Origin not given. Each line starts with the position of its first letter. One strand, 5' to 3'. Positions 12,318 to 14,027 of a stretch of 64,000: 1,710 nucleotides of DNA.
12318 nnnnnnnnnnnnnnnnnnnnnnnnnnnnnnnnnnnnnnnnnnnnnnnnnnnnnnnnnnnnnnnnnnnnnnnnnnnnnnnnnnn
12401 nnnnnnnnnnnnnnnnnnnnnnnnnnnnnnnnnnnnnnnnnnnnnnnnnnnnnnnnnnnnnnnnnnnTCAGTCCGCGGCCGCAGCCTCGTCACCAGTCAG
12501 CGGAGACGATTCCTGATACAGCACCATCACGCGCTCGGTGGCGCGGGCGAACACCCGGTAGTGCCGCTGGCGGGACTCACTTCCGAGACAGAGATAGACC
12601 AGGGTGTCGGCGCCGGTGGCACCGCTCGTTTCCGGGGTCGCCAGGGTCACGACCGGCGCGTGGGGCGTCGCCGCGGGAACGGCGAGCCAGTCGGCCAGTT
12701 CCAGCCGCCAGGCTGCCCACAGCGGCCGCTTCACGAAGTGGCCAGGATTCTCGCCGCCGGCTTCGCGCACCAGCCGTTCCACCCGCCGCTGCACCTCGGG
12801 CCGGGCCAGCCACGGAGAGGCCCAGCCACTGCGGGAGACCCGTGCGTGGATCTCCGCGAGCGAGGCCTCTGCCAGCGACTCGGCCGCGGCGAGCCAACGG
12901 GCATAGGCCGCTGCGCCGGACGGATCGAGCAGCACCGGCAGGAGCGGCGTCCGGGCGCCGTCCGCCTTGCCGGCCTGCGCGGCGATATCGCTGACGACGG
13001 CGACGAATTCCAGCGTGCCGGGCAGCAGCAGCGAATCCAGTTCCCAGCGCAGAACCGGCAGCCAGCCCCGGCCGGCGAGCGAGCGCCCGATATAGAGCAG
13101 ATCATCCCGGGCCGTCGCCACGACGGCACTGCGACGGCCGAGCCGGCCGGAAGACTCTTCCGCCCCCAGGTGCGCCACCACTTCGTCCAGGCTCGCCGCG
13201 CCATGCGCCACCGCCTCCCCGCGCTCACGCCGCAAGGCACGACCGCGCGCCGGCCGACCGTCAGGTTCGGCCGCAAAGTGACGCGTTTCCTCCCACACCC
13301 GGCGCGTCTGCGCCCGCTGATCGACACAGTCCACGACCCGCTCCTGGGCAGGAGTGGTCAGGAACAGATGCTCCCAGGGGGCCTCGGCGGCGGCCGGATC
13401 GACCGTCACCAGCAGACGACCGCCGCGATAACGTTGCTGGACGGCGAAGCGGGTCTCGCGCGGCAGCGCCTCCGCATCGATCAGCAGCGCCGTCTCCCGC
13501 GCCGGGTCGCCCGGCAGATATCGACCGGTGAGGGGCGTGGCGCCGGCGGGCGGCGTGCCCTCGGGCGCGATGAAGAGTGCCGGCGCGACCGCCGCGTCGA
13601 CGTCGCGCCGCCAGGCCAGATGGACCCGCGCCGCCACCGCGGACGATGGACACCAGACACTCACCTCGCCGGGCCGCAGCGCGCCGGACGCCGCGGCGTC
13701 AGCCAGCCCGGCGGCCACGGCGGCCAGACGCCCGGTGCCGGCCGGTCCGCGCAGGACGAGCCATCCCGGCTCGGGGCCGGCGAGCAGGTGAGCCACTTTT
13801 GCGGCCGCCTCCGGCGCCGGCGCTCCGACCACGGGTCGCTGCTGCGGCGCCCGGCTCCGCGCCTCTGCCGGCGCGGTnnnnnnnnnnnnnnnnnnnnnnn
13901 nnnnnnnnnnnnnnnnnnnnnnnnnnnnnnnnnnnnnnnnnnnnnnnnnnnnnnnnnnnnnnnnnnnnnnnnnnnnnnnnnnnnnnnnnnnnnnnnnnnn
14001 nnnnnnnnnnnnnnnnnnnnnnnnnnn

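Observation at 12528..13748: SF1-helicase-like C-terminal domain with inactivating substitutions in Walker A and B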

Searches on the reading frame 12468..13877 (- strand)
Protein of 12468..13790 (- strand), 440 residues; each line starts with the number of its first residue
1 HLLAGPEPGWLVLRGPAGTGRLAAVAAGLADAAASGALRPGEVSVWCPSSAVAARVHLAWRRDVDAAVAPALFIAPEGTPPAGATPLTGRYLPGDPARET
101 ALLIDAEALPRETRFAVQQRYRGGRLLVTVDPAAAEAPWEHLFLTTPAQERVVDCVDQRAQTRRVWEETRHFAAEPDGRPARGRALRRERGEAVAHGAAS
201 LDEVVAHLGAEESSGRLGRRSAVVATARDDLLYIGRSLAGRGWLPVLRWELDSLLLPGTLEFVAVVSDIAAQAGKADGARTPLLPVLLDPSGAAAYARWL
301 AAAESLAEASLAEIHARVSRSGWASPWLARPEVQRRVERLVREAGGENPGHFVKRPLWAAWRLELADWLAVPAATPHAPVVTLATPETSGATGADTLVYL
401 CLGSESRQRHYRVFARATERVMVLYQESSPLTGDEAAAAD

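Call 3: search_protein_families(library=pfam, proteins=[window:12468-13790:-], max_evalue=10)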
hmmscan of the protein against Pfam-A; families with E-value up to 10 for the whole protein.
window:12468-13790:- (440 aa): 1 family
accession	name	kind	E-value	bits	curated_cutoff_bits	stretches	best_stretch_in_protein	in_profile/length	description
PF08369.16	PCP_red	-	0.013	16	32.5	1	307-346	5-33/45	Proto-chlorophyllide reductase 57 kD subunit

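Call 4: search_protein_families(library=ncbifam, proteins=[window:12468-13790:-], max_evalue=10)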
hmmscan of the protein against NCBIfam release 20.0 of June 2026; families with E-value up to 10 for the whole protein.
window:12468-13790:- (440 aa): 0 families

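Call 6: find_homologous_proteins(query=window:12468-13790:-, max_evalue=0.001)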
Query window:12468-13790:- (440 aa): 3 proteins with E <= 0.001 among 8000 candidates.
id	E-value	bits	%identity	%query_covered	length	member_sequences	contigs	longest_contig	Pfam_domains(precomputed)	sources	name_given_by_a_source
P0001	1.7e-129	451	85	57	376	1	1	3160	-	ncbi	ncbi:MAG: hypothetical protein ACYDIE_14685, partial [Candidatus Krumholzibacteriia bacterium]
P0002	1.6e-119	418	54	95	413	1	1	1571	-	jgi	-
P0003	6.8e-50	188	35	97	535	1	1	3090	-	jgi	jgi:hypothetical protein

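Call 11: search_solved_structures(query=A1, max_evalue=10, show_alignments=3)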
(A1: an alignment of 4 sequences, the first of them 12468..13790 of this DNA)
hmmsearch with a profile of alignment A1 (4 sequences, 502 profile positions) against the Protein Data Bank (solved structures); distinct sequences matched with E-value up to 10: 10.
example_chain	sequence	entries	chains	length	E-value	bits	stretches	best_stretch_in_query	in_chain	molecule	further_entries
9woh_A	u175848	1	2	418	0.044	15.7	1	349-418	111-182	Fatty-acid peroxygenase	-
9iy1_A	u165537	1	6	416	0.046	15.7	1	349-418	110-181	Fatty-acid peroxygenase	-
1izo_A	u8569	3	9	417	0.047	15.6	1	349-418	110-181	Cytochrome P450 152A1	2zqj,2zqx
7wyg_A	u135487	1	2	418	0.047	15.6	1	349-418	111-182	Cytochrome P450 152A1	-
8hkd_A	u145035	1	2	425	0.054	15.4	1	349-418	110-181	Fatty-acid peroxygenase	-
9ivn_A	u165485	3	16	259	0.2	13.6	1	380-460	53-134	Short-chain dehydrogenase/reductase SDR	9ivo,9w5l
9w5p_A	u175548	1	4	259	0.21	13.5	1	380-460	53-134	Short-chain dehydrogenase/reductase SDR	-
8v5b_A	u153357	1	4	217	0.23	13.4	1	54-165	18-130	Dihydropteridine reductase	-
2qgv_A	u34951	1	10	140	0.8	11.6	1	304-358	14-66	Hydrogenase-1 operon protein hyaE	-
2hfd_A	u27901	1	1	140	0.94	11.4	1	304-358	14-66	Hydrogenase-1 operon protein hyaE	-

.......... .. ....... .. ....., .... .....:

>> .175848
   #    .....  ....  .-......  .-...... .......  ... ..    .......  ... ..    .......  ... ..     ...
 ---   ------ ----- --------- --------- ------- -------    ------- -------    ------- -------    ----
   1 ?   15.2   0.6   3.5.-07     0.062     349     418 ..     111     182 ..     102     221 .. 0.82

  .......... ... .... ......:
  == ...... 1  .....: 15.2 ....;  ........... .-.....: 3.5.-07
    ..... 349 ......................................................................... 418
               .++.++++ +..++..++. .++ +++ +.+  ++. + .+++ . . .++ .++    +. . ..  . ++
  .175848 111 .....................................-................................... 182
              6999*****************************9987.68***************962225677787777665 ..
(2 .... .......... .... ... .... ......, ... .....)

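Call 16: predict_structure(alignment_id=A1)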
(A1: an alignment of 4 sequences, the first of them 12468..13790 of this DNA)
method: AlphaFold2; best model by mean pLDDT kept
length: 440 residues; sequences in the alignment: 4
mean_pLDDT: 40.3   pTM: 0.25
mean pLDDT of the five models: 40.3, 38.7, 38.0, 37.3, 37.0
residues with pLDDT >= 90: 0; 70-90: 0; 50-70: 75; < 50: 365
segments of 3 or more residues with pLDDT < 50: 1-24, 36-44, 48-52, 66-72, 74-102, 109-208, 214-217, 219-243, 249-283, 303-328, 344-440
pLDDT, mean of each block of 10 residues (from residue 1): 35 36 49 49 49 52 50 45 30 34 50 44 27 28 25 28 29 36 37 29 43 49 41 45 48 38 41 42 53 59 47 40 46 59 47 41 38 29 30 34 38 40 31 32
secondary structure, 60 per line:
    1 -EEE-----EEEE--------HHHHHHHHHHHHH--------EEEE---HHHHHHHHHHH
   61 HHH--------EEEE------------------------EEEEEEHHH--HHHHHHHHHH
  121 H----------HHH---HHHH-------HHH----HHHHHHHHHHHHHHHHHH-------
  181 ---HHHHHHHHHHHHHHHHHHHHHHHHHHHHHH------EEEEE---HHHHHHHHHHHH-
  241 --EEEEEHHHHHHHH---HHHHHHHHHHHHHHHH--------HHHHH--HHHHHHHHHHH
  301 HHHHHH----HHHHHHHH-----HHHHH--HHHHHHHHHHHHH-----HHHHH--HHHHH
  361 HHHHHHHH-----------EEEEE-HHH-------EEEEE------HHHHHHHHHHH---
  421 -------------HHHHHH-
elements in order: E2-4 E10-13 H22-34 E43-46 H50-63 E72-75 E100-105 H111-121 H138-141 H156-173 H184-213 E220-224 H228-239 E243-247 H248-255 H259-274 H283-287 H290-306 H311-318 H324-328 H331-343 H349-353 H356-368 E380-384 E396-400 H407-417 H434-439

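Call 20: search_protein_representatives(alignment_id=A1)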
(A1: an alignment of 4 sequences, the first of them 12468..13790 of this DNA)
Query: 4 sequences, 502 profile positions. Proteins with E-value up to 0.001 (for the whole library): 81; up to 1e-10: 74; up to 1e-30: 61. The best 81 are listed.
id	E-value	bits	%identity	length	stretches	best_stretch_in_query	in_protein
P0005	1.7e-240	815.5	-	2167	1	3-501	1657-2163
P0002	1.1e-208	710.5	-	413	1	91-500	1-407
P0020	3.8e-171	586.7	-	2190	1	3-500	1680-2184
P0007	1.6e-134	465.9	-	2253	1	21-501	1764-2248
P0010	2.0e-131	455.7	-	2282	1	59-498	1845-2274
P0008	3.8e-131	454.7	-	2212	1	59-501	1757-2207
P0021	2.0e-128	445.8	-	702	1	1-500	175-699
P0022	6.7e-123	427.5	-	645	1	36-499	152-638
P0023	2.3e-122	425.8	-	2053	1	1-501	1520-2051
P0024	9.8e-122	423.7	-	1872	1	57-501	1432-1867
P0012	3.6e-118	411.9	-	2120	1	58-502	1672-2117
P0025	3.1e-117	408.9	-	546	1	1-500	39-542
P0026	9.0e-117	407.3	-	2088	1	60-502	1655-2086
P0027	3.5e-116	405.4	-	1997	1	1-500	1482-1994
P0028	7.4e-116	404.3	-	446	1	77-501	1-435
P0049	3.7e-87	309.6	-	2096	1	48-500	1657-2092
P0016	5.4e-67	243.1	-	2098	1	61-498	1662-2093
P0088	4.8e-10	55.2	-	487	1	245-497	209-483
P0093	4.3e-05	38.9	-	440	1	253-498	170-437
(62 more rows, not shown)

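Call 33: predict_structure(alignment_id=A2)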
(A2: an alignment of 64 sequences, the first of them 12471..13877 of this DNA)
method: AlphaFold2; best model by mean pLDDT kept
length: 469 residues; sequences in the alignment: 64
mean_pLDDT: 91.4   pTM: 0.91
mean pLDDT of the five models: 91.4, 90.7, 90.6, 90.0, 89.7
residues with pLDDT >= 90: 390; 70-90: 37; 50-70: 25; < 50: 17
segments of 3 or more residues with pLDDT < 50: 112-114, 116-120, 465-469
pLDDT, mean of each block of 10 residues (from residue 1): 51 64 97 96 97 97 95 96 97 95 77 48 81 97 94 97 95 97 97 96 87 95 97 98 94 98 98 97 98 97 86 96 98 97 98 95 97 98 96 91 89 92 95 95 97 96 53
secondary structure, 60 per line:
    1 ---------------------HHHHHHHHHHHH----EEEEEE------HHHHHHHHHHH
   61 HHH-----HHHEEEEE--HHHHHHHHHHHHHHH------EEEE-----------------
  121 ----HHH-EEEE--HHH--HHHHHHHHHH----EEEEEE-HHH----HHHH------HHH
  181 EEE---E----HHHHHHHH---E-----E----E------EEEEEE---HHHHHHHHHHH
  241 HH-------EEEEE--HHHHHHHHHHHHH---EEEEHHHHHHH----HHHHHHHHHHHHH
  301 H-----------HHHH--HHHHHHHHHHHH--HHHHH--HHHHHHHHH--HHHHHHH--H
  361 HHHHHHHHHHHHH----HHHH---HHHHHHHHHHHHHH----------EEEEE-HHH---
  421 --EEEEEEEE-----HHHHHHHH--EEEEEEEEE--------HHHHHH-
elements in order: H22-33 E38-43 H50-63 E72-76 H79-93 E100-103 E129-132 H140-149 E154-159 H168-171 E181-183 H192-199 E221-226 H230-242 E250-254 H257-269 E273-276 H277-283 H288-301 H313-316 H319-330 H333-337 H340-348 H351-357 H360-373 H378-381 H385-398 E409-413 E423-430 H436-443 E446-454 H463-468

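Call 36: fold_search(model_id=the predicted structure, library=pdb)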
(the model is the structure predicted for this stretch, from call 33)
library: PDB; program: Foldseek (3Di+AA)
matches with E <= 10: 1248; with E <= 0.001: 118
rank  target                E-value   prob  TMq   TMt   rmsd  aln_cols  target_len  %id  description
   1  4c30_F                3.0e-12  1.00  0.49  0.38  15.2       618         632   13  Crystal structure of Deinococcus radiodurans UvrD in complex with DNA, form 2 (released 2013-10-30)
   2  4c30_A                1.3e-11  1.00  0.49  0.38  14.9       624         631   14  Crystal structure of Deinococcus radiodurans UvrD in complex with DNA, form 2 (released 2013-10-30)
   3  2is6_B                2.2e-11  1.00  0.48  0.36  15.6       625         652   12  Crystal structure of UvrD-DNA-ADPMgF3 ternary complex (released 2007-01-09)
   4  4c2t_A                3.5e-11  1.00  0.50  0.37  15.2       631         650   13  Crystal structure of full length Deinococcus radiodurans UvrD in complex with DNA (released 2013-10-30)
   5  2is4_B                3.9e-11  1.00  0.46  0.35  15.7       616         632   11  Crystal structure of UvrD-DNA-ADPNP ternary complex (released 2007-01-09)
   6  2is6_A                6.0e-11  1.00  0.52  0.39  15.7       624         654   12  Crystal structure of UvrD-DNA-ADPMgF3 ternary complex (released 2007-01-09)
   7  4c30_I                6.0e-11  1.00  0.50  0.38  15.2       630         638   14  Crystal structure of Deinococcus radiodurans UvrD in complex with DNA, form 2 (released 2013-10-30)
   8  4c30_D                6.7e-11  1.00  0.49  0.37  15.4       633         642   14  Crystal structure of Deinococcus radiodurans UvrD in complex with DNA, form 2 (released 2013-10-30)
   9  4c2t_D                7.9e-11  1.00  0.49  0.37  17.0       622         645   14  Crystal structure of full length Deinococcus radiodurans UvrD in complex with DNA (released 2013-10-30)
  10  4c2t_B                9.3e-11  1.00  0.50  0.37  15.3       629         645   13  Crystal structure of full length Deinococcus radiodurans UvrD in complex with DNA (released 2013-10-30)
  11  2is4_A                1.2e-10  1.00  0.48  0.36  14.7       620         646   12  Crystal structure of UvrD-DNA-ADPNP ternary complex (released 2007-01-09)
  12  4c2t_C                3.6e-10  1.00  0.49  0.37  15.3       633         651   13  Crystal structure of full length Deinococcus radiodurans UvrD in complex with DNA (released 2013-10-30)
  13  1qhg                  4.7e-10  1.00  0.46  0.36  15.7       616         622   11  STRUCTURE OF DNA HELICASE MUTANT WITH ADPNP (released 1999-07-13)
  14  4c2u_A                5.0e-10  1.00  0.49  0.36  15.9       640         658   12  Crystal structure of Deinococcus radiodurans UvrD in complex with DNA, Form 1 (released 2013-10-30)
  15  2is1_A                5.3e-10  1.00  0.48  0.36  15.5       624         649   12  Crystal structure of UvrD-DNA-SO4 complex (released 2007-01-09)
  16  1pjr                  5.6e-10  1.00  0.48  0.37  15.5       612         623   11  STRUCTURE OF DNA HELICASE (released 1997-12-03)
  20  1uaa_A                5.8e-09  1.00  0.46  0.35  15.4       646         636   10  E. COLI REP HELICASE/DNA COMPLEX (released 1998-07-09)
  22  3pjr_A                7.2e-09  1.00  0.48  0.36  15.3       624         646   12  HELICASE SUBSTRATE COMPLEX (released 1999-04-08)
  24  1uaa_B                1.4e-08  1.00  0.46  0.36  16.4       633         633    9  E. COLI REP HELICASE/DNA COMPLEX (released 1998-07-09)
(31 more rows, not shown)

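Call 50: search_protein_families(library=padloc, proteins=[P0049], max_evalue=1)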
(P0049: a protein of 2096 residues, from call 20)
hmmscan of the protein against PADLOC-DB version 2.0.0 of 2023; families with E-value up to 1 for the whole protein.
P0049 (2096 aa): 0 families

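Call 53: fold_search(model_id=the predicted structure, library=viral)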
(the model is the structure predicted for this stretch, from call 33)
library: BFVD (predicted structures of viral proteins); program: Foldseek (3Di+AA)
matches with E <= 10: 1292; with E <= 0.001: 184
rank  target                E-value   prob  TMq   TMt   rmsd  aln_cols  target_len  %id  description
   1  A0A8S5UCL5            4.2e-11  1.00  0.51  0.46  12.2       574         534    9  REP HELICASE [Siphoviridae sp. ctgN495]
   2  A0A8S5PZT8            2.8e-09  1.00  0.44  0.28  16.5       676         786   10  DNA 3'-5' helicase [Myoviridae sp. ctXwe21]
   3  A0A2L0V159            2.2e-08  1.00  0.41  0.39  14.3       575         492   11  (no name in the UniProt tables at hand)
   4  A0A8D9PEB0            3.8e-08  1.00  0.34  0.27  16.0       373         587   12  Helicase [Bacteriophage sp.]
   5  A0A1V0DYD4            5.6e-08  1.00  0.30  0.26  15.0       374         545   12  ATP-dependent DNA helicase [Dinoroseobacter phage vB_DshS-R5C]
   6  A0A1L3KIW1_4          7.4e-08  1.00  0.44  0.19   5.9       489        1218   10  Replicase polyprotein 1ab [Beihai Nido-like virus 1]
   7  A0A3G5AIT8            1.8e-07  1.00  0.48  0.25   9.3       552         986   10  DNA 3'-5' helicase [Sylvanvirus sp.]
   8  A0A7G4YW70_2          2.0e-07  1.00  0.44  0.20   8.7       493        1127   10  (no name in the UniProt tables at hand)
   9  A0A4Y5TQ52            3.2e-07  1.00  0.39  0.36  17.0       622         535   11  (no name in the UniProt tables at hand)
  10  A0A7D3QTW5            4.0e-07  1.00  0.46  0.21  10.2       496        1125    8  DNA 3'-5' helicase [Fadolivirus FV1/VV64]
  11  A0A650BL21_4          4.4e-07  1.00  0.43  0.15   8.2       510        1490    9  Replicase polyprotein 1ab [Botrylloides leachii nidovirus]
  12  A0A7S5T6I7            5.8e-07  1.00  0.33  0.31  11.9       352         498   13  (no name in the UniProt tables at hand)
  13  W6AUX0                5.8e-07  1.00  0.42  0.43  13.7       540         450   12  (no name in the UniProt tables at hand)
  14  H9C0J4                6.2e-07  1.00  0.41  0.40  15.3       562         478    9  (no name in the UniProt tables at hand)
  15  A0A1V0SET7            8.1e-07  1.00  0.47  0.32   6.9       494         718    6  DNA 3'-5' helicase [Hokovirus HKV1]
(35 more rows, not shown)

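Call 64: find_encoding_contigs(protein=P0093, flank=6000, max_places=3)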
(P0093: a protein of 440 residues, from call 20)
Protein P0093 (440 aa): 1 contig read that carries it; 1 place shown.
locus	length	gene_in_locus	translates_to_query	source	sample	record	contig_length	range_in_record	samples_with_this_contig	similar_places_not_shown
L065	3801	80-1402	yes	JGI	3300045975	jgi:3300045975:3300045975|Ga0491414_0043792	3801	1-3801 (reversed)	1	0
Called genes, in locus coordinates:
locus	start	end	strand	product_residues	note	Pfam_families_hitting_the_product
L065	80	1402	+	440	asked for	-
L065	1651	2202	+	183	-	-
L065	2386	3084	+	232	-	-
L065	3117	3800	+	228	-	?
